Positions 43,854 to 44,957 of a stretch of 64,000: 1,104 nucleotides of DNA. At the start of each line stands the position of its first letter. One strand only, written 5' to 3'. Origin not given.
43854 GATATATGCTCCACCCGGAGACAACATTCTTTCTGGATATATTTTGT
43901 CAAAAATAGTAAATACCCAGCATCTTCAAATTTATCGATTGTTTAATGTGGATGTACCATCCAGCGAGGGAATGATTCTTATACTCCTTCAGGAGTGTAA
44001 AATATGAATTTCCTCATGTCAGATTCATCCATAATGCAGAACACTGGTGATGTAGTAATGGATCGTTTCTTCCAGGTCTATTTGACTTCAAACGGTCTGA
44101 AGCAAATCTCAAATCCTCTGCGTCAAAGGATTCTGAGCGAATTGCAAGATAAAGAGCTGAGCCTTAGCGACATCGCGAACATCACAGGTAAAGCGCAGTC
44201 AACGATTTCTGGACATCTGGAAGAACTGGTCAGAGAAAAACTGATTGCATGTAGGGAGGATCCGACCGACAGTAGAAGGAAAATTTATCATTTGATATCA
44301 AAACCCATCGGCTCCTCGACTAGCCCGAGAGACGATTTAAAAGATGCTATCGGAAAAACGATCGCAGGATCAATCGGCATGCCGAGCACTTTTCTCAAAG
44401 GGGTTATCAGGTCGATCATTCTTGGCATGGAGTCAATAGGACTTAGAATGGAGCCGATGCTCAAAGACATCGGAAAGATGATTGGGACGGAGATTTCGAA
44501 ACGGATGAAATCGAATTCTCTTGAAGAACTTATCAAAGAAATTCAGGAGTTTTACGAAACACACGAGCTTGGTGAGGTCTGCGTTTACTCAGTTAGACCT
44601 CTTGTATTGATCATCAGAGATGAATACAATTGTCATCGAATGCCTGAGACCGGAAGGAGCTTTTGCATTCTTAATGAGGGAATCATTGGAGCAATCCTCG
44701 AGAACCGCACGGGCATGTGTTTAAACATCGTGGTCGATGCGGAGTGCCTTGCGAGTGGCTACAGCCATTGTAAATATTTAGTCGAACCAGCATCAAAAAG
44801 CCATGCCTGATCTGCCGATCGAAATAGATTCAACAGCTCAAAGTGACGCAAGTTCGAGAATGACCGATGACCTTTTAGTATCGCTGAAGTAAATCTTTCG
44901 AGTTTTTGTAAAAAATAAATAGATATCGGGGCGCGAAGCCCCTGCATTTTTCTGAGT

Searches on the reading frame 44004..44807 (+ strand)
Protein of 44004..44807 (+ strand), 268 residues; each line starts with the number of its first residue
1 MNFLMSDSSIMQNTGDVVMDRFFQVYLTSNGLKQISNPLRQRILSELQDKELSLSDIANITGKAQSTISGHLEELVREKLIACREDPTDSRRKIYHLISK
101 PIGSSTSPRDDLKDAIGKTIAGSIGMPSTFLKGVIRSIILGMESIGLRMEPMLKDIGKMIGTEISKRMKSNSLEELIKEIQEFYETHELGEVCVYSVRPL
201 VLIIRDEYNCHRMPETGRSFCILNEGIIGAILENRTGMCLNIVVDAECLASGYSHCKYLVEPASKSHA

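Call 32: search_protein_families(library=pfam, proteins=[window:44004-44807:+], max_evalue=0.00001)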
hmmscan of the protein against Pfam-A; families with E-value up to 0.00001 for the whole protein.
window:44004-44807:+ (268 aa): 3 families
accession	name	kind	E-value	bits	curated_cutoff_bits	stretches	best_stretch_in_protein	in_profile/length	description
PF01022.26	HTH_5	-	3.9e-09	36.7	22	1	37-80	1-44/47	Bacterial regulatory protein, arsR family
PF12840.13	HTH_20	-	1.3e-08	35.1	27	1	36-83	2-50/51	Helix-turn-helix domain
PF12802.13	MarR_2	-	7.1e-06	26.5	27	0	42-92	9-61/61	MarR family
